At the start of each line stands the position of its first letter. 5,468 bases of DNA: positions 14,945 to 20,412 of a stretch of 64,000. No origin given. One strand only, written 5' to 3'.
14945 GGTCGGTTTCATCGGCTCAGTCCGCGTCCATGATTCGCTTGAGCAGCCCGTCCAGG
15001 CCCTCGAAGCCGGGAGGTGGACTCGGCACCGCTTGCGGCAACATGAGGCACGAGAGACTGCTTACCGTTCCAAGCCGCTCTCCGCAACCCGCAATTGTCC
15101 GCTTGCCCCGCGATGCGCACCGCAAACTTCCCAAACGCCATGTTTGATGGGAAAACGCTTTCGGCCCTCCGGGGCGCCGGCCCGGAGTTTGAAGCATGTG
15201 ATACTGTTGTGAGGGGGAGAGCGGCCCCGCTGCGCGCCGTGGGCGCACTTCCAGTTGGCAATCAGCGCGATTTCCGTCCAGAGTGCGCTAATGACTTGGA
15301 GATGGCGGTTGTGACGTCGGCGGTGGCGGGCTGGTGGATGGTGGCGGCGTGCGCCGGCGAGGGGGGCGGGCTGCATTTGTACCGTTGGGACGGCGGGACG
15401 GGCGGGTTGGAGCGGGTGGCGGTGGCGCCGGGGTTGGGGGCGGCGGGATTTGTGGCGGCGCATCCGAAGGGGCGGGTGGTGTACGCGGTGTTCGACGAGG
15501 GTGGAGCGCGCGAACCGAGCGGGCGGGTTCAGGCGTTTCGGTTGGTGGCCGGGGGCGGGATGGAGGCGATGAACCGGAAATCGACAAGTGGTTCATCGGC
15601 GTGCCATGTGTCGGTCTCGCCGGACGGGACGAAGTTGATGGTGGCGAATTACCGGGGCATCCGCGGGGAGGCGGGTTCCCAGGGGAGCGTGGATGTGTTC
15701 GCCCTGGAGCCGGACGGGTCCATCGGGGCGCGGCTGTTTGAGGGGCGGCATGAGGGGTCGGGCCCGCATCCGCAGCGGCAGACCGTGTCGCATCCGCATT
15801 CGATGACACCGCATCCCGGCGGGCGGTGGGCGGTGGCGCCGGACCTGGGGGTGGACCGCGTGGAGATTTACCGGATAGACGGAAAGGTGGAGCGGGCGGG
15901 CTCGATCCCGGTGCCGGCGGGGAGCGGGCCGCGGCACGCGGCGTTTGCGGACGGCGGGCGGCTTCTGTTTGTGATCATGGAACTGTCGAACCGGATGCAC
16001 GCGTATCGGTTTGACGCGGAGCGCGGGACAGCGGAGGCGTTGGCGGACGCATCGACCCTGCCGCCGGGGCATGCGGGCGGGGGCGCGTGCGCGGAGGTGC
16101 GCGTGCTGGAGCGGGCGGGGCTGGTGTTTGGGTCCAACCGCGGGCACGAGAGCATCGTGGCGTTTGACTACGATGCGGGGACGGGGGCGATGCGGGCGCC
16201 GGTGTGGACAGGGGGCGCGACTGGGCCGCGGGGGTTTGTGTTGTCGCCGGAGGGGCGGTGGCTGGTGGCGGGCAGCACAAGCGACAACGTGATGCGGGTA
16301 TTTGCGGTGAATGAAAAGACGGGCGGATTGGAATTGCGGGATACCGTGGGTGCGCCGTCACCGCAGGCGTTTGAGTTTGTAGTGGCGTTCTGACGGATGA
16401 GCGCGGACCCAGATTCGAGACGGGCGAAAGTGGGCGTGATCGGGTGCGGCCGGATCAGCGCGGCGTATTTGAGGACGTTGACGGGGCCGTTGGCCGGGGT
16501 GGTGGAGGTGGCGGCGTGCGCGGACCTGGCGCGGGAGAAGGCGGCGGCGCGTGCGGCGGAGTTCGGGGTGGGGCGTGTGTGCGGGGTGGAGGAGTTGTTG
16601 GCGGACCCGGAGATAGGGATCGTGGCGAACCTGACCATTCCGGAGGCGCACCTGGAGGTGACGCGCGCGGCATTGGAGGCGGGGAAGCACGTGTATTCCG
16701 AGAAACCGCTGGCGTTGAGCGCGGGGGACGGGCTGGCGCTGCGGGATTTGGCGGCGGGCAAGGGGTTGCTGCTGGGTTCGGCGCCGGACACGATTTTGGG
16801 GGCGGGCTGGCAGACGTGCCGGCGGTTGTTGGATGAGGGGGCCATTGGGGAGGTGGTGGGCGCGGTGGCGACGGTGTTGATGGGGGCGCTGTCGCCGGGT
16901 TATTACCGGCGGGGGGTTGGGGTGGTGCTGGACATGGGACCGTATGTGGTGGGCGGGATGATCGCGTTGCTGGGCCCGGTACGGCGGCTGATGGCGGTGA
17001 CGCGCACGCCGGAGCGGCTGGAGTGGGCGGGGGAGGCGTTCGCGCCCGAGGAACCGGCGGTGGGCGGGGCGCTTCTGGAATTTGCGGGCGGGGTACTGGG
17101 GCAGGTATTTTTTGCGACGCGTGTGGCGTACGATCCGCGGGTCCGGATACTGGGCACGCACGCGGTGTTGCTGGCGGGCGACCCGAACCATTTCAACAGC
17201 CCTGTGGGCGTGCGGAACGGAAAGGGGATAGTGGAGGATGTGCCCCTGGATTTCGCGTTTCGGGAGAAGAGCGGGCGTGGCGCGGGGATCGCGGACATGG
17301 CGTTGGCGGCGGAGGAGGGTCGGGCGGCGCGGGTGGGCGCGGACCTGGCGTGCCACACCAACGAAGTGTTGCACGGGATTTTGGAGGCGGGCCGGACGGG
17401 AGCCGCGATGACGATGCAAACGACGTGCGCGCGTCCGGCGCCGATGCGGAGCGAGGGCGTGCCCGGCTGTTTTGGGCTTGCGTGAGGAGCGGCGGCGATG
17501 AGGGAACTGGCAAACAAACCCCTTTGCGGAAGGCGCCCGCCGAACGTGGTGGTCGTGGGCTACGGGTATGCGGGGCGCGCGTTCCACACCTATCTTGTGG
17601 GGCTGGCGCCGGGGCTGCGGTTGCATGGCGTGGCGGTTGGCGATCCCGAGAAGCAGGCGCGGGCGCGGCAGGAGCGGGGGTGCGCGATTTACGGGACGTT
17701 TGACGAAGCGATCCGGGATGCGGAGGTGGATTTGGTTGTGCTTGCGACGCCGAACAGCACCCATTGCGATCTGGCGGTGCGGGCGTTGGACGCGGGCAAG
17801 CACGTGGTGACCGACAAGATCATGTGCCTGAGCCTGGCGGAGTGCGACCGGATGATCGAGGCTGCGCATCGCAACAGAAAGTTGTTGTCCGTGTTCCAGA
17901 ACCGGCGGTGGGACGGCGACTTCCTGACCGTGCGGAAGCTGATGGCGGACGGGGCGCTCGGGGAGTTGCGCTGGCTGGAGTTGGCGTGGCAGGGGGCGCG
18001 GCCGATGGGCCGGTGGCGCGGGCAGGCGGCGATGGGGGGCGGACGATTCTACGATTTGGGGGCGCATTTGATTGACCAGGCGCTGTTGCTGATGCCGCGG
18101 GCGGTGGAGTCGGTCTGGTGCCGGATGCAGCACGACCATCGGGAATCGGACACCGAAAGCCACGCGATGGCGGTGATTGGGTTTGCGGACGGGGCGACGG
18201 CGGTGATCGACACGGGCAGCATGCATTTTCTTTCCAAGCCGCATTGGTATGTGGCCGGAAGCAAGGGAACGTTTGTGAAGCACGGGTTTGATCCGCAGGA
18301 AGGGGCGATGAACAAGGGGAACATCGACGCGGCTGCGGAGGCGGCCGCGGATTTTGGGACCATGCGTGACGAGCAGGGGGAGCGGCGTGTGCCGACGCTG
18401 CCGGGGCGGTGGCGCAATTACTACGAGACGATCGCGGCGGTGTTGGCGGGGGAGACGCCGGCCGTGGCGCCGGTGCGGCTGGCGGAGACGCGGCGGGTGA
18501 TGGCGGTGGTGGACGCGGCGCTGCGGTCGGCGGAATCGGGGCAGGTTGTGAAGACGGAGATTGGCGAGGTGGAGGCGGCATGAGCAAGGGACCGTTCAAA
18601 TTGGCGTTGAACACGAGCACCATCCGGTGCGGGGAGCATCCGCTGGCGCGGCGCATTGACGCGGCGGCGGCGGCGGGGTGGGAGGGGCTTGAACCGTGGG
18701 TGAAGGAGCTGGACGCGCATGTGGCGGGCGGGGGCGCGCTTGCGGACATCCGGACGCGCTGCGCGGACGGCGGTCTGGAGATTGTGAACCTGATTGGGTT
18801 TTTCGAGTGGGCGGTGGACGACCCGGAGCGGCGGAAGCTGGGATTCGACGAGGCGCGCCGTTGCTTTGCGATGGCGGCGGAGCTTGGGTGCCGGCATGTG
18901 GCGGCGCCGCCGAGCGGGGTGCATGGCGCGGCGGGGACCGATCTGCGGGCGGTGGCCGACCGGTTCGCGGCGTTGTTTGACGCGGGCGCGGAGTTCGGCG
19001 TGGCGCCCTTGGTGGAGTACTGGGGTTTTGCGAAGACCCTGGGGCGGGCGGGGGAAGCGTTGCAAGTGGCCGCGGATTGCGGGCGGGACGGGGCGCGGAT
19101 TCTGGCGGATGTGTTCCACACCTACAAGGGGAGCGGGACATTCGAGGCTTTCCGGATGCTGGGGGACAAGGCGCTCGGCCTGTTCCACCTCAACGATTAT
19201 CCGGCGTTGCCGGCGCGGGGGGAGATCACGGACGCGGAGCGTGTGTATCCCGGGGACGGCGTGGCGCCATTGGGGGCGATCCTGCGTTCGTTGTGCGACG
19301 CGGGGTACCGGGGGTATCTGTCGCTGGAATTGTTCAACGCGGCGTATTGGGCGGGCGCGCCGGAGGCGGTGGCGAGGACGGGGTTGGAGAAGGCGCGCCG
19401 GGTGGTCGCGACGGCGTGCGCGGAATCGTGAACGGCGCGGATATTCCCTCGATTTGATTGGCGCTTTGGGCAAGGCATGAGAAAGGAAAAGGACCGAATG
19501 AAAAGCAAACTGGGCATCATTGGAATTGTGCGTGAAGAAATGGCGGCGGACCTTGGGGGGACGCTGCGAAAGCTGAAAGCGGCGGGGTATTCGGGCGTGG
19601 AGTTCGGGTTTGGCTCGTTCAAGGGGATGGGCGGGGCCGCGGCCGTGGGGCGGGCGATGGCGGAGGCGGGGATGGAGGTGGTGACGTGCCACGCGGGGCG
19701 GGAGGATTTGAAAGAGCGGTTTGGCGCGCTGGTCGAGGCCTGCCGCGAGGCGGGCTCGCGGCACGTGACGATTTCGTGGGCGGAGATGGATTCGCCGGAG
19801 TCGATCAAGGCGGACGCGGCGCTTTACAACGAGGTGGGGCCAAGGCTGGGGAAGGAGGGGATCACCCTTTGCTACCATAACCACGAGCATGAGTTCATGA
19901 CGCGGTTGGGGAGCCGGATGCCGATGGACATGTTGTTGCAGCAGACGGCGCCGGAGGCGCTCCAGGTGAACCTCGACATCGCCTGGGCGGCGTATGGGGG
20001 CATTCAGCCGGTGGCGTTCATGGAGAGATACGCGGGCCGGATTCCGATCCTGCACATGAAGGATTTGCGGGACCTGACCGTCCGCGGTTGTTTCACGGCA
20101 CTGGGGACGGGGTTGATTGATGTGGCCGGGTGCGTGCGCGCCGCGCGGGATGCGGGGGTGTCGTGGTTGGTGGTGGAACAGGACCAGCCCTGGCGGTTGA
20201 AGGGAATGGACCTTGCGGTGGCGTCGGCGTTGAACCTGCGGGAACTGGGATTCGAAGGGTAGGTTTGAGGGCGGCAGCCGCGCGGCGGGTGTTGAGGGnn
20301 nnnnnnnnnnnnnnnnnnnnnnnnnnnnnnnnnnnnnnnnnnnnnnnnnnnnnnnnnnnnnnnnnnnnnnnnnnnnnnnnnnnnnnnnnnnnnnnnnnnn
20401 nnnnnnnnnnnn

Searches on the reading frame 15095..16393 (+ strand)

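Call 16: search_protein_families(library=pfam, proteins=[window:15095-16393:+], max_evalue=0.00001)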
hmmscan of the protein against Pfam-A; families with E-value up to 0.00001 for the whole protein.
window:15095-16393:+ (432 aa): 1 family
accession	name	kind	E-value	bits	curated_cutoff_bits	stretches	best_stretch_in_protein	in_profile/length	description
PF10282.15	Lactonase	-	6.6e-73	246.3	21.7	1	88-426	10-342/344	Lactonase, 7-bladed beta-propeller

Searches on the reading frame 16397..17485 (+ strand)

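Call 16: search_protein_families(library=pfam, proteins=[window:16397-17485:+], max_evalue=0.00001)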
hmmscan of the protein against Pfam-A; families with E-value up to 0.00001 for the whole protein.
window:16397-17485:+ (362 aa): 2 families
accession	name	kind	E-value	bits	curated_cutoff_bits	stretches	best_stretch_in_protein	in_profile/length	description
PF01408.29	GFO_IDH_MocA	-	4.8e-18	66.4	24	1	11-126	2-116/120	Oxidoreductase family, NAD-binding Rossmann fold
PF22725.1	GFO_IDH_MocA_C3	-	2e-14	54.1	27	1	138-257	1-122/124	GFO/IDH/MocA C-terminal domain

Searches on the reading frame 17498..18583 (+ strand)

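Call 16: search_protein_families(library=pfam, proteins=[window:17498-18583:+], max_evalue=0.00001)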
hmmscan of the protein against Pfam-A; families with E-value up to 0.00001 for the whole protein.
window:17498-18583:+ (361 aa): 4 families
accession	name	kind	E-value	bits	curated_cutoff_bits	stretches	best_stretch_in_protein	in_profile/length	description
PF22725.1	GFO_IDH_MocA_C3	-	3.8e-25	88.7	27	1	142-259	1-123/124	GFO/IDH/MocA C-terminal domain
PF01408.29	GFO_IDH_MocA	-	1.9e-22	80.6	24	1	16-132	2-118/120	Oxidoreductase family, NAD-binding Rossmann fold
PF02894.22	GFO_IDH_MocA_C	-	2.5e-18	67.1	22.9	1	146-352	1-217/218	Oxidoreductase family, C-terminal alpha/beta domain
PF03447.22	NAD_binding_3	-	1.3e-06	29.6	24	1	39-127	21-110/116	Homoserine dehydrogenase, NAD binding domain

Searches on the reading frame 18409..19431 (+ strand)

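Call 16: search_protein_families(library=pfam, proteins=[window:18409-19431:+], max_evalue=0.00001)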
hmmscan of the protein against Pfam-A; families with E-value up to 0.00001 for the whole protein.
window:18409-19431:+ (340 aa): 1 family
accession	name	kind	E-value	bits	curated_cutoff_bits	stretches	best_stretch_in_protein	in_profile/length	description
PF01261.30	AP_endonuc_2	-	2.3e-32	113.1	31.1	1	83-330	1-247/249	Xylose isomerase-like TIM barrel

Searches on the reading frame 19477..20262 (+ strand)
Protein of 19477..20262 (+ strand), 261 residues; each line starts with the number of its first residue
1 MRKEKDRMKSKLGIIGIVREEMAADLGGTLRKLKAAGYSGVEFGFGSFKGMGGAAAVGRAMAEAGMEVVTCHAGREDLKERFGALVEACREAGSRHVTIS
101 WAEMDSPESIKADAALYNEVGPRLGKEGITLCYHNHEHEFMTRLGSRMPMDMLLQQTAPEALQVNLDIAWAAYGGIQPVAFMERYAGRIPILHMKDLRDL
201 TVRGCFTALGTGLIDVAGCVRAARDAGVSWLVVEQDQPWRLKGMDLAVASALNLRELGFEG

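Call 16: search_protein_families(library=pfam, proteins=[window:19477-20262:+], max_evalue=0.00001)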
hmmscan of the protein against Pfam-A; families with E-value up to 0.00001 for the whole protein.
window:19477-20262:+ (261 aa): 1 family
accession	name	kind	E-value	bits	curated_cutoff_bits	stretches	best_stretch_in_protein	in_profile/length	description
PF01261.30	AP_endonuc_2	-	5.7e-16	59.4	31.1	1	30-238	1-232/249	Xylose isomerase-like TIM barrel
